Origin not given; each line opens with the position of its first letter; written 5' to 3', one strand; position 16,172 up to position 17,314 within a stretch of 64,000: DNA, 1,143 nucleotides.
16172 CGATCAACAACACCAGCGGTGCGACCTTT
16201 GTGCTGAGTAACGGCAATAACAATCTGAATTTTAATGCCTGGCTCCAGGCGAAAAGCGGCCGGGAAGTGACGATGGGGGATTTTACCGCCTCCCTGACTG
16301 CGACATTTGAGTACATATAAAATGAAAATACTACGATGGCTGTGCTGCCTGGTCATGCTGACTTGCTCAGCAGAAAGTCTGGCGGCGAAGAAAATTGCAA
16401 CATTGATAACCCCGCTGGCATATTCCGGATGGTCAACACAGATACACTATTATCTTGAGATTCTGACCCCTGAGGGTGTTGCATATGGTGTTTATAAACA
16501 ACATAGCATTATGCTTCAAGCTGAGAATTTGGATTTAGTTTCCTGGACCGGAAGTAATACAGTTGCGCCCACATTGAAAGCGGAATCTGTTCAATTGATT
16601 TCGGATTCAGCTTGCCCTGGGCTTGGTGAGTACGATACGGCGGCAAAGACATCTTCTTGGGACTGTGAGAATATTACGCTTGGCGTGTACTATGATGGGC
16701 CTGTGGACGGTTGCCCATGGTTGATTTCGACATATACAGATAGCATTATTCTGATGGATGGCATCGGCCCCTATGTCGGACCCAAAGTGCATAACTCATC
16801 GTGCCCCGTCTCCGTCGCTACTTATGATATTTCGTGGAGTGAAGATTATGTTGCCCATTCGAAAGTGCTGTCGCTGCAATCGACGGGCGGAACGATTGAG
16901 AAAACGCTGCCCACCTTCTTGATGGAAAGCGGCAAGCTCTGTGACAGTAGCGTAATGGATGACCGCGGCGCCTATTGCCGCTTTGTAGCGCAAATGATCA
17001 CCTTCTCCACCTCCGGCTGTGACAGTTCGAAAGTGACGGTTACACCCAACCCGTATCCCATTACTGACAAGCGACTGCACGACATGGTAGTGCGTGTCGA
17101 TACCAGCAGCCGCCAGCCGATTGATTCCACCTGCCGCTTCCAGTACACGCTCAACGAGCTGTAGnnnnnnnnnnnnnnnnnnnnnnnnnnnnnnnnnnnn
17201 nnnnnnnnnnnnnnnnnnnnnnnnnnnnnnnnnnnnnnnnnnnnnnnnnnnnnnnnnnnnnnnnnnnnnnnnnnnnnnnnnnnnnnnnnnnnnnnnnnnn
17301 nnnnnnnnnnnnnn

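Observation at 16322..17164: Terminal operon gene yfcO: Cys-rich secreted DUF2544 protein in the position of a tip adhesin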

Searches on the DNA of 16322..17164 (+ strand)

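Call 5: search_dna_similar(query=window:16322-17164:+, collection=ecoli_genomes, mode=near, max_rows=10)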
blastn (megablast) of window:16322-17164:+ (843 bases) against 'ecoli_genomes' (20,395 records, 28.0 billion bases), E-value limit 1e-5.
Records with a match: 536; places in all: 536; records where one place covers at least 80% of the query: 36.
Genomes with a match: 536 of 5426; with a place that covers at least 80% of the query: 36. Places per genome that has any: lowest 1, median 1, highest 1. On chromosomes: 536 places; on plasmids: 0.
Best place of each record, by identity: 95-99% 12; 90-95% 4; 80-90% 520.
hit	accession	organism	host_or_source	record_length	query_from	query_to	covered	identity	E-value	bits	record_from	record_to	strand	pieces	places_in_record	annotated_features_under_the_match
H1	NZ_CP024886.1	Escherichia coli strain AR_0017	missing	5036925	1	843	100%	95.7%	0e+0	1354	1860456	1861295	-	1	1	StfH/YfcO family fimbrial adhesin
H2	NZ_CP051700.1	Escherichia coli strain SCU-125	Homo sapiens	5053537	1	843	100%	95.7%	0e+0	1354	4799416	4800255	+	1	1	StfH/YfcO family fimbrial adhesin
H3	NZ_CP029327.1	Escherichia coli strain A37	Notomys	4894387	1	843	100%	95.7%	0e+0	1354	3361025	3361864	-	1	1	StfH/YfcO family fimbrial adhesin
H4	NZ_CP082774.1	Escherichia coli O16:H6 strain CU37RT-2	Homo sapiens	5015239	1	843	100%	95.7%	0e+0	1354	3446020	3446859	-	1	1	StfH/YfcO family fimbrial adhesin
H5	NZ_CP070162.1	Escherichia coli strain FDAARGOS_1283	Homo sapiens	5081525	1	843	100%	95.7%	0e+0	1354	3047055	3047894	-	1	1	StfH/YfcO family fimbrial adhesin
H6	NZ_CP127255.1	Escherichia coli strain Q5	Coturnix coturnix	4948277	1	843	100%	95.7%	0e+0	1354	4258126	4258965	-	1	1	StfH/YfcO family fimbrial adhesin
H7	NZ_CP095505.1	Escherichia coli strain GN02050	Homo sapiens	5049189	1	843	100%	95.7%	0e+0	1354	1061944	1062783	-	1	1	StfH/YfcO family fimbrial adhesin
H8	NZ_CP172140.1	Escherichia coli strain GF130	chicken meat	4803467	1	843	100%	95.7%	0e+0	1354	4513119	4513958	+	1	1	StfH/YfcO family fimbrial adhesin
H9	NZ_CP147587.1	Escherichia coli strain GN06667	Homo sapiens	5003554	1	843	100%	95.7%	0e+0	1354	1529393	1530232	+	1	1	StfH/YfcO family fimbrial adhesin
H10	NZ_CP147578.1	Escherichia coli strain GN05476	Homo sapiens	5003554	1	843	100%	95.7%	0e+0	1354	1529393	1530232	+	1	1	StfH/YfcO family fimbrial adhesin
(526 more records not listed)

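Call 64: search_dna_similar(query=window:16385-16792:+, collection=ecoli_genomes, mode=distant, max_rows=12, rows=spread)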
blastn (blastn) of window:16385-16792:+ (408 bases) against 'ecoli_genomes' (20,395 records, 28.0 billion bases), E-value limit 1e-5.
Records with a match: 195; places in all: 195; records where one place covers at least 80% of the query: 192.
Genomes with a match: 195 of 5426; with a place that covers at least 80% of the query: 192. Places per genome that has any: lowest 1, median 1, highest 1. On chromosomes: 195 places; on plasmids: 0.
Best place of each record, by identity: 95-99% 12; 60-80% 183.
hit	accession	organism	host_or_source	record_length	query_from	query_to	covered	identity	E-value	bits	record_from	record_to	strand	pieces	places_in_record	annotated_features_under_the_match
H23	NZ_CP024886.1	Escherichia coli strain AR_0017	missing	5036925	1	408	100%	96.6%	0e+0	672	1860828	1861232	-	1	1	StfH/YfcO family fimbrial adhesin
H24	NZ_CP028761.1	Escherichia coli strain A13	Sheep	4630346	1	407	100%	74.0%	8e-61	243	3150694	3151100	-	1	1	StfH/YfcO family fimbrial adhesin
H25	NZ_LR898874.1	Escherichia coli strain MSB1_4I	Homo sapiens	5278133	7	407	98%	74.6%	1e-63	251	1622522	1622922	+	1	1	StfH/YfcO family fimbrial adhesin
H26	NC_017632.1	Escherichia coli UM146 strain UM146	-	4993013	1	408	100%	67.3%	6e-24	120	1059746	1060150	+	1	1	StfH/YfcO family fimbrial adhesin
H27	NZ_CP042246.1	Escherichia coli strain PU-1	Swine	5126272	1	408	100%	67.3%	6e-24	120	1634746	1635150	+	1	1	StfH/YfcO family fimbrial adhesin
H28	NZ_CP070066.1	Escherichia coli strain FDAARGOS_1296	Homo sapiens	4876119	1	408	100%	67.3%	6e-24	120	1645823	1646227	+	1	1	StfH/YfcO family fimbrial adhesin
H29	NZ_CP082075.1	Escherichia coli strain MS20658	Homo sapiens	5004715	1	408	100%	67.3%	6e-24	120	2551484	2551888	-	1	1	StfH/YfcO family fimbrial adhesin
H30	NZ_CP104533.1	Escherichia coli strain E10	Poultry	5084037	1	408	100%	67.3%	6e-24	120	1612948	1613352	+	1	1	StfH/YfcO family fimbrial adhesin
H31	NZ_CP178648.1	Escherichia coli strain VTB96815v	Chicken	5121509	1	408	100%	67.3%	6e-24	120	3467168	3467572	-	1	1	StfH/YfcO family fimbrial adhesin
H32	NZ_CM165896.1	Escherichia coli strain N31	Homo sapiens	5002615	1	408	100%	67.3%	6e-24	120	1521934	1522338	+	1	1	StfH/YfcO family fimbrial adhesin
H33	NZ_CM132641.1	Escherichia coli strain ESBLEC_HM50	Homo sapiens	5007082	1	408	100%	67.3%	6e-24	120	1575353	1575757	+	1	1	StfH/YfcO family fimbrial adhesin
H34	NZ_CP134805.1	Escherichia coli strain E7-1N7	agricultural environment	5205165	1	408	70%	73.8%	3e-16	166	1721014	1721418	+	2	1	StfH/YfcO family fimbrial adhesin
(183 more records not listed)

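Call 65: search_dna_similar(query=window:16793-17164:+, collection=ecoli_genomes, mode=distant, max_rows=12, rows=spread)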
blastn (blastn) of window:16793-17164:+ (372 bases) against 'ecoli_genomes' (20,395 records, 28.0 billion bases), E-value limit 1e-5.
Records with a match: 5357; places in all: 5366; records where one place covers at least 80% of the query: 5056.
Genomes with a match: 5357 of 5426; with a place that covers at least 80% of the query: 5056. Places per genome that has any: lowest 1, median 1, highest 2. On chromosomes: 5366 places; on plasmids: 0.
Best place of each record, by identity: 95-99% 4; 90-95% 191; 80-90% 70; 60-80% 5092.
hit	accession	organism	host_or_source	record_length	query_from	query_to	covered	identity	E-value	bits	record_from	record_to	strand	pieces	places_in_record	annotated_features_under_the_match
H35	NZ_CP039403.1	Escherichia coli strain 382634_2f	Homo sapiens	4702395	1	372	100%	97.8%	3e-179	636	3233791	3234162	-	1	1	StfH/YfcO family fimbrial adhesin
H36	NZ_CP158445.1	Escherichia coli strain 536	Homo sapiens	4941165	31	372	92%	77.3%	3e-66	260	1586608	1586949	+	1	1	StfH/YfcO family fimbrial adhesin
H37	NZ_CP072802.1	Escherichia coli strain PK5074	Homo sapiens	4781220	29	372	92%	71.0%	2e-37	165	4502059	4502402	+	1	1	yfcO: fimbrial adhesin YfcO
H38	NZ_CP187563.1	Escherichia coli strain BN01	Calf brain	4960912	29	372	92%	71.0%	2e-37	165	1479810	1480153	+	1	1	yfcO: fimbrial adhesin YfcO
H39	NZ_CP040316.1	Escherichia coli strain CV261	cattle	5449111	20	372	95%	67.9%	9e-22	113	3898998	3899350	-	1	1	StfH/YfcO family fimbrial adhesin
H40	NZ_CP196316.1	Escherichia coli strain AH19B041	Homo sapiens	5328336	31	372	92%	68.7%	3e-28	135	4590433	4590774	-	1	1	StfH/YfcO family fimbrial adhesin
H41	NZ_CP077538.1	Escherichia coli O111:H8 strain 1074-2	bovine feces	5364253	31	348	85%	72.3%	2e-37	166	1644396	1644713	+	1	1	StfH/YfcO family fimbrial adhesin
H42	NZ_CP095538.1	Escherichia coli strain GN04592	Homo sapiens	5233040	22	353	89%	68.2%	7e-23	116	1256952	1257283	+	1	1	StfH/YfcO family fimbrial adhesin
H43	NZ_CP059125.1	Escherichia coli strain EC45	Homo sapiens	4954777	22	353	89%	67.7%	2e-18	103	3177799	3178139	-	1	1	StfH/YfcO family fimbrial adhesin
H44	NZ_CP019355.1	Escherichia coli strain XH988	Homo sapiens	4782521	22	353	89%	67.4%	2e-17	99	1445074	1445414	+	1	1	StfH/YfcO family fimbrial adhesin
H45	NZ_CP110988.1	Escherichia coli strain XYEH3314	Homo sapiens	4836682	29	348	86%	68.5%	7e-23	117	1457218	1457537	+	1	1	StfH/YfcO family fimbrial adhesin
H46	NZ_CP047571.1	Escherichia coli strain 2EC1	Homo sapiens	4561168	241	371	35%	71.2%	5e-6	61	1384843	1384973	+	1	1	StfH/YfcO family fimbrial adhesin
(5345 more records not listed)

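Call 66: get_annotated_region(hit=H35, flank=7500)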
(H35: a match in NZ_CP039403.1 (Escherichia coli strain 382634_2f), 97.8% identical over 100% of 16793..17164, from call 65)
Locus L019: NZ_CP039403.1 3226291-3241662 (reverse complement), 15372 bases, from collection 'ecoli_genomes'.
description: Escherichia coli strain 382634_2f chromosome, complete genome
organism: Escherichia coli strain 382634_2f (NCBI taxid 562)
replicon: chromosome; assembly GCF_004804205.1
host: Homo sapiens; source: feces; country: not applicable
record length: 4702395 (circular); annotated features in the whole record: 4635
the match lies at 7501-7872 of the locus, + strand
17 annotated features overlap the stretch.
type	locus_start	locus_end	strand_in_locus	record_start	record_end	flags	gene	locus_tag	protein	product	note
CDS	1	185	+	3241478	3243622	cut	fadJ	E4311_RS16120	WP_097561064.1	fatty acid oxidation complex subunit alpha FadJ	-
CDS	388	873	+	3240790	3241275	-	sixA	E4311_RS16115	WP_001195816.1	phosphohistidine phosphatase SixA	-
CDS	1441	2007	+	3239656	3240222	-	-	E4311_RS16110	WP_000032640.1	fimbrial protein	-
CDS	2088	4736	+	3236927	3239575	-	-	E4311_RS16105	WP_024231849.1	fimbrial biogenesis outer membrane usher protein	-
CDS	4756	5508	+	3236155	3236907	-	-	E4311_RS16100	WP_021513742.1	fimbria/pilus periplasmic chaperone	-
CDS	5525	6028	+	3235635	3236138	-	-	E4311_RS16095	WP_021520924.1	fimbrial protein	-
CDS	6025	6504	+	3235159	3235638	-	-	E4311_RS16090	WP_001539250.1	fimbrial protein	-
CDS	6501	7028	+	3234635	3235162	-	-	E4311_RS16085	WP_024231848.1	fimbrial protein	-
CDS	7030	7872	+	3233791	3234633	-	-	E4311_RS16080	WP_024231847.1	StfH/YfcO family fimbrial adhesin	-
CDS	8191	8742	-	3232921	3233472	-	smrB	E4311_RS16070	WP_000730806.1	endonuclease SmrB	-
CDS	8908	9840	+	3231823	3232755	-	prmB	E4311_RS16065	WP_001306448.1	50S ribosomal protein L3 N(5)-glutamine methyltransferase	-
CDS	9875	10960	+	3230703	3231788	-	aroC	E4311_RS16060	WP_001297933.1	chorismate synthase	-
CDS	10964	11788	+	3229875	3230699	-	mepA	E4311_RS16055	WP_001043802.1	penicillin-insensitive murein endopeptidase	-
CDS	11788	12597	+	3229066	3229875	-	yfcA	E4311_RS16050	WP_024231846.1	sulfite exporter TauE/SafE family protein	-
CDS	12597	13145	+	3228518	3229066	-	epmC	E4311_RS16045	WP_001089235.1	elongation factor P hydroxylase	-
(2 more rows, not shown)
